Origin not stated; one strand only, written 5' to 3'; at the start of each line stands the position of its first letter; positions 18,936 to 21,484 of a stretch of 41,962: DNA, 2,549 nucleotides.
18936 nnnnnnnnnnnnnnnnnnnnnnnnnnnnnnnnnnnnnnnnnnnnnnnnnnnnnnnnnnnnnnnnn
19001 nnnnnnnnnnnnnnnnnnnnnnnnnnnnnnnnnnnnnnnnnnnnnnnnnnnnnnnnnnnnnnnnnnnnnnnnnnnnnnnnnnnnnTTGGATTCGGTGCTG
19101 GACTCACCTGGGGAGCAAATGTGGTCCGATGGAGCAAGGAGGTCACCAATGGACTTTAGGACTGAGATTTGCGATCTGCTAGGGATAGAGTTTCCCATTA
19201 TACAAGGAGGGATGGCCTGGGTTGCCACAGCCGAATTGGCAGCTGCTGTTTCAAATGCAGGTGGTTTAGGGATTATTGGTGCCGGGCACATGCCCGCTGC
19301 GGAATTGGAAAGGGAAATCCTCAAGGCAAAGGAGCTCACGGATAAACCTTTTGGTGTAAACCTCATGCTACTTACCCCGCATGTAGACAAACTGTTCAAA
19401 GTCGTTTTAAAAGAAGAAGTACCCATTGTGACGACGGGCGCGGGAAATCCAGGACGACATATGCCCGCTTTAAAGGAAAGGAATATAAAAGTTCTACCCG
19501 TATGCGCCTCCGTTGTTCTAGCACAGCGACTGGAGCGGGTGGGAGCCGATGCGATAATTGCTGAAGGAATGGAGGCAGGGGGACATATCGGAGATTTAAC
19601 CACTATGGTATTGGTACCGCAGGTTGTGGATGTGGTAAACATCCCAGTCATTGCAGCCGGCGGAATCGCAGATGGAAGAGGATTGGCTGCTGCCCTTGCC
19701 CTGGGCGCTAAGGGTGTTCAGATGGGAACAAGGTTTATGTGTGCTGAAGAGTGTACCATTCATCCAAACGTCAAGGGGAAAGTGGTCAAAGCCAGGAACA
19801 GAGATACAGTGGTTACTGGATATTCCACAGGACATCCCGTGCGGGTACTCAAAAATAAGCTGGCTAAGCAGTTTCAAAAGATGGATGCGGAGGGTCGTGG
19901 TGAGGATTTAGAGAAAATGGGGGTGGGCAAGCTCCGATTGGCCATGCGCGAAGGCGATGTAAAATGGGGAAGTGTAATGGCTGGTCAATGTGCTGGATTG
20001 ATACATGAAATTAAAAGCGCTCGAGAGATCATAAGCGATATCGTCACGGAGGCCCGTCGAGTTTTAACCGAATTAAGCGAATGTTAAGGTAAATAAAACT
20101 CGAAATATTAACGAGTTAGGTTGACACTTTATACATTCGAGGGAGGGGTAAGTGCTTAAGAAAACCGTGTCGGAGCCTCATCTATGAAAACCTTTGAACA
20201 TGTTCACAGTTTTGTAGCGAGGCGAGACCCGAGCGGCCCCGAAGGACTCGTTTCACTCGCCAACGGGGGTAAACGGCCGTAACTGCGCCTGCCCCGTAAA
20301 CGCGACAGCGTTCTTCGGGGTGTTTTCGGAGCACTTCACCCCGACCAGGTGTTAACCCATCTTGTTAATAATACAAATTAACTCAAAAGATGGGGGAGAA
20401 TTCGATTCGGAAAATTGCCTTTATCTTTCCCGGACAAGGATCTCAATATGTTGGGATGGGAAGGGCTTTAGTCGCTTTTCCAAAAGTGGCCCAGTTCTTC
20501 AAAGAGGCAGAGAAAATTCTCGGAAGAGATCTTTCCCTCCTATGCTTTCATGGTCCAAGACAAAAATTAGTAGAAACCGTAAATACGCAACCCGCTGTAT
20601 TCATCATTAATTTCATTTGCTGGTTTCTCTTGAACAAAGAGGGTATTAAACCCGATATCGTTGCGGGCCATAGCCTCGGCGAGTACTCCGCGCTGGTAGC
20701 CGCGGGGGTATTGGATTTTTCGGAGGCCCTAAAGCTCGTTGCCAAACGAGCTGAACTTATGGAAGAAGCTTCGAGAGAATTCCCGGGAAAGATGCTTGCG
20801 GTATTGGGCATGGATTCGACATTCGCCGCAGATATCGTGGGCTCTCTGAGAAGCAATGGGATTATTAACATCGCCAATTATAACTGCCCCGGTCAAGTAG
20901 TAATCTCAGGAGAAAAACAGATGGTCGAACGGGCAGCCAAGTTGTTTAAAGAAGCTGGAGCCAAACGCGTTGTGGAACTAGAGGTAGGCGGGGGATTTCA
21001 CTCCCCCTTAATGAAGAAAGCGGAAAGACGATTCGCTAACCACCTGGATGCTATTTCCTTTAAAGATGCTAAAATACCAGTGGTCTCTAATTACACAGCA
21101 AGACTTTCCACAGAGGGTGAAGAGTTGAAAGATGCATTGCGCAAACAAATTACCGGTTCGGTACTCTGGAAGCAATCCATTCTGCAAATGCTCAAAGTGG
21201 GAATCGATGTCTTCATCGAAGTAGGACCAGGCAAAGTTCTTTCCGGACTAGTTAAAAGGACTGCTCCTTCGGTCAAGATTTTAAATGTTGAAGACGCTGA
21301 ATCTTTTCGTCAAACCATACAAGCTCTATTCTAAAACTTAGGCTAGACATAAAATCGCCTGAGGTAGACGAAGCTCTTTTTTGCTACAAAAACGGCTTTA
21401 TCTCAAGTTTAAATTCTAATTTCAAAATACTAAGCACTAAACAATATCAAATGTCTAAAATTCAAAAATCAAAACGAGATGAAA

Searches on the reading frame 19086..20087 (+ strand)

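Call 25: search_protein_families(library=pfam, proteins=[window:19086-20087:+])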
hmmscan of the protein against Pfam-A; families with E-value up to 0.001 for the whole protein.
window:19086-20087:+ (333 aa): 7 families
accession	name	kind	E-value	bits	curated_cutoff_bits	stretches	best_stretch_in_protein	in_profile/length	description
PF03060.21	NMO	-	1.3e-75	255.3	28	1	27-321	3-330/331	Nitronate monooxygenase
PF00478.31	IMPDH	-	5.2e-13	49.2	25.6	2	22-152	21-109/345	IMP dehydrogenase / GMP reductase domain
PF05690.20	ThiG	-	7.8e-07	29.1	23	1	134-222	124-212/247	Thiazole biosynthesis protein ThiG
PF01070.24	FMN_dh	-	2.9e-05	23.7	24.9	1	146-220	232-308/350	FMN-dependent dehydrogenase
PF00977.27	His_biosynth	-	4.9e-05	23.3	23.6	1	143-217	149-222/228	Histidine biosynthesis protein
PF04481.18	DUF561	-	0.00018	21.3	21.6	1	136-215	128-215/243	Protein of unknown function (DUF561)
PF01645.23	Glu_synthase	-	0.00029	20.5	20.4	0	185-226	275-316/369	Conserved region in glutamate synthase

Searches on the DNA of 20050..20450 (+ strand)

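Call 7: search_rna_families(source=window, start=20050, end=20450, threshold=evalue, max_evalue=10, show_alignments=3)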
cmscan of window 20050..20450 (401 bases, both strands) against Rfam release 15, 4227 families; matches with E-value up to 10: 2.
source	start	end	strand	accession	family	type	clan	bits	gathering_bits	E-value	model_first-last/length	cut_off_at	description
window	20299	20395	-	RF01816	RsaA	Gene; sRNA;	-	20.8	50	0.32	1-134/134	no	RNA Staph. aureus A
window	20309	20344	-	RF01550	TB8Cs3H1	Gene; snRNA; snoRNA; HACA-box;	-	13.5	45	4.3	1-63/63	no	Trypanosomatid snoRNA TB8Cs3H1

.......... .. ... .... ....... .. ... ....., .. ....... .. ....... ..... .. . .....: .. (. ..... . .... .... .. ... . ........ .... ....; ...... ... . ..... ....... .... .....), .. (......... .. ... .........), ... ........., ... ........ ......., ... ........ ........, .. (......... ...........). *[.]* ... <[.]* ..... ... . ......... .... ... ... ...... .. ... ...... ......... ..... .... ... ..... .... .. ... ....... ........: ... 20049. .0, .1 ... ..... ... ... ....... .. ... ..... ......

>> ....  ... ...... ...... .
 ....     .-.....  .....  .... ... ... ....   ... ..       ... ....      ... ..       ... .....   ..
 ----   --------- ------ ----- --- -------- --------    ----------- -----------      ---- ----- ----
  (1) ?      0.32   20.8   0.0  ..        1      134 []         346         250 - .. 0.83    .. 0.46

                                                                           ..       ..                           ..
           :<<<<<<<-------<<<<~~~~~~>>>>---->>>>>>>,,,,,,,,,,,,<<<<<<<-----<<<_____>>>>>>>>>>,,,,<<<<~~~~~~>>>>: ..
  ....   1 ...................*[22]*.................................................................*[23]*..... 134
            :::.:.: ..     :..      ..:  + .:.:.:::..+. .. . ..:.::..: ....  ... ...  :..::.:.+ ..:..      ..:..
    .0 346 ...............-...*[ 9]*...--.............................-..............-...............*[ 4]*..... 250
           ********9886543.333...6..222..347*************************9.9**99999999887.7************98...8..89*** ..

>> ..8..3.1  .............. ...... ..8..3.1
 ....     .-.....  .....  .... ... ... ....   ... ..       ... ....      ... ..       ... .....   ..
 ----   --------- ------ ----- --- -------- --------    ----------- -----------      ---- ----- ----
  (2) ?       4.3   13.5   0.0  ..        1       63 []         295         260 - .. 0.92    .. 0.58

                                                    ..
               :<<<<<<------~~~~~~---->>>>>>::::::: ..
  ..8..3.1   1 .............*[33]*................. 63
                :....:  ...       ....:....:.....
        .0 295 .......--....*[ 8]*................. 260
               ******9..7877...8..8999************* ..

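Call 60: search_dna_similar(query=window:20102-20375:+, collection=plasmids, mode=distant, max_evalue=0.01)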
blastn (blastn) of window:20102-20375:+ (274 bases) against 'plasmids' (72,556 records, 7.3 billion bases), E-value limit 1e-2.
No match.

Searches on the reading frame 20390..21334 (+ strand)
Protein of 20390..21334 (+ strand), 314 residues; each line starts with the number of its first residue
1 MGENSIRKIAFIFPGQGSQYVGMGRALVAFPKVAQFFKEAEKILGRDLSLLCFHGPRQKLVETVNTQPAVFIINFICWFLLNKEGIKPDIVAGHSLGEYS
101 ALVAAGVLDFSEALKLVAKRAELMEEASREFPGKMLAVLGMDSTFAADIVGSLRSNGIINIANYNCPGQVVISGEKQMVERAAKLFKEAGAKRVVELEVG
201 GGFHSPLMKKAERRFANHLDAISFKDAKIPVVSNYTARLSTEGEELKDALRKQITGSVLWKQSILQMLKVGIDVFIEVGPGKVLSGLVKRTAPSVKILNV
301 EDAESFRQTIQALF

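Call 25: search_protein_families(library=pfam, proteins=[window:20390-21334:+])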
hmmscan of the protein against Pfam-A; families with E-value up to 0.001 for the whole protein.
window:20390-21334:+ (314 aa): 1 family
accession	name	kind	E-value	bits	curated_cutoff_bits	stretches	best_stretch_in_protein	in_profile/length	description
PF00698.26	Acyl_transf_1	-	6.5e-40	138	32.7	1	11-297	2-282/319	Acyl transferase domain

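Call 42: find_homologous_proteins(query=window:20390-21334:+, max_evalue=1e-50)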
Query window:20390-21334:+ (314 aa): 7768 proteins with E <= 1e-50 among 8000 candidates; the best 120 are listed.
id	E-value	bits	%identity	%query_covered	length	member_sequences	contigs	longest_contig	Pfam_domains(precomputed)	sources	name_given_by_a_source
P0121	3.3e-197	672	99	100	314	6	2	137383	PF00698.27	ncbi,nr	ncbi:MAG: ACP S-malonyltransferase [Actinomycetota bacterium]|nr:ACP S-malonyltransferase [Actinomyc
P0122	4.3e-113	396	58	98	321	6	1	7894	PF00698.27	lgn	-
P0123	2.2e-107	377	57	95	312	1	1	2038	PF00698.27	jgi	jgi:[acyl-carrier-protein] S-malonyltransferase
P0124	9.4e-105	369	55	98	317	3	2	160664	PF00698.27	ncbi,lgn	-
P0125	6.8e-103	363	52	98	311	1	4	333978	PF00698.27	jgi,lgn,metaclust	metaclust:\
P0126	1.3e-102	362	52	98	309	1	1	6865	PF00698.27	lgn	-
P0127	1.5e-102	361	57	98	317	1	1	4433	PF00698.27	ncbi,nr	ncbi:MAG: ACP S-malonyltransferase [Candidatus Subteraquimicrobiales bacterium]|nr:ACP S-malonyltran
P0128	7.2e-102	359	54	98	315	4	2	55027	PF00698.27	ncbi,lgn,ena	-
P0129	1.2e-101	359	53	98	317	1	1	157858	PF00698.27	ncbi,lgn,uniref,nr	ncbi:ACP S-malonyltransferase [Candidatus Oleimmundimicrobium sp.]|uniref:ACP S-malonyltransferase n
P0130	5.7e-101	356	54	97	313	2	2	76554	PF00698.27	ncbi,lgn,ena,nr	ncbi:MAG TPA: [acyl-carrier-protein] S-malonyltransferase [Actinobacteria bacterium]|nr:[acyl-carrie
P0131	2.1e-100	354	52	96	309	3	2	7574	PF00698.27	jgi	-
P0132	2.6e-98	348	53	97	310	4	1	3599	PF00698.27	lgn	-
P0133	3.5e-97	344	53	97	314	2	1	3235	PF00698.27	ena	-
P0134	4.6e-97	343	54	98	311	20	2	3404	PF00698.27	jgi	-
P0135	7.8e-97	343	53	98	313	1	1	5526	PF00698.27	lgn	-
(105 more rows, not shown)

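Call 43: find_encoding_contigs(protein=P0121, flank=10000, max_places=6)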
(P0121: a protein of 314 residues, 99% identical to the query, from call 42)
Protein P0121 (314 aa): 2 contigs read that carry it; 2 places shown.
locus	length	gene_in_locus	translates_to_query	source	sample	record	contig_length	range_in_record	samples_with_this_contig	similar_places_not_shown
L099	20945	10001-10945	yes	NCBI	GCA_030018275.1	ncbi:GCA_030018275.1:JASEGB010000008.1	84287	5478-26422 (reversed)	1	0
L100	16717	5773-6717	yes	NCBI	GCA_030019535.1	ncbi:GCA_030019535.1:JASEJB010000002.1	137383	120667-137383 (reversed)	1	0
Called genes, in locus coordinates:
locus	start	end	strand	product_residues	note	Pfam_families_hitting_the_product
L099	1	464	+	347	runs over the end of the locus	PF00586:AIRS, PF02769:AIRS_C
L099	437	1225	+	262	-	PF08543:Phos_pyr_kin, PF00294:PfkB (weak)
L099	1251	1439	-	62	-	PF00830:Ribosomal_L28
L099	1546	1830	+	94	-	PF08984:DUF1858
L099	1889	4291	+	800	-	PF17191:RecG_wedge, PF01336:tRNA_anti-codon, PF00176:SNF2-rel_dom (faint), PF00270:DEAD, PF04851:ResIII, PF00271:Helicase_C, PF19833:RecG_dom3_C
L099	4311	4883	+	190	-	PF03602:Cons_hypoth95, PF05175:MTS, PF13847:Methyltransf_31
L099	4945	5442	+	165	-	PF01467:CTP_transf_like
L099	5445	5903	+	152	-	-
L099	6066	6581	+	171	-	PF02620:YceD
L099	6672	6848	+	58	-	PF01783:Ribosomal_L32p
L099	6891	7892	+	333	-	PF02504:FA_synthesis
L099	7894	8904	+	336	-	PF00108:Thiolase_N (weak), PF08545:ACP_syn_III, PF08541:ACP_syn_III_C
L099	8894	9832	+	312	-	PF00478:IMPDH (faint), PF03060:NMO, PF05690:ThiG (weak)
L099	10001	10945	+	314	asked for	PF00698:Acyl_transf_1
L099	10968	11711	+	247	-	PF00106:adh_short, PF08659:KR, PF13561:adh_short_C2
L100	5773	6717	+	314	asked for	PF00698:Acyl_transf_1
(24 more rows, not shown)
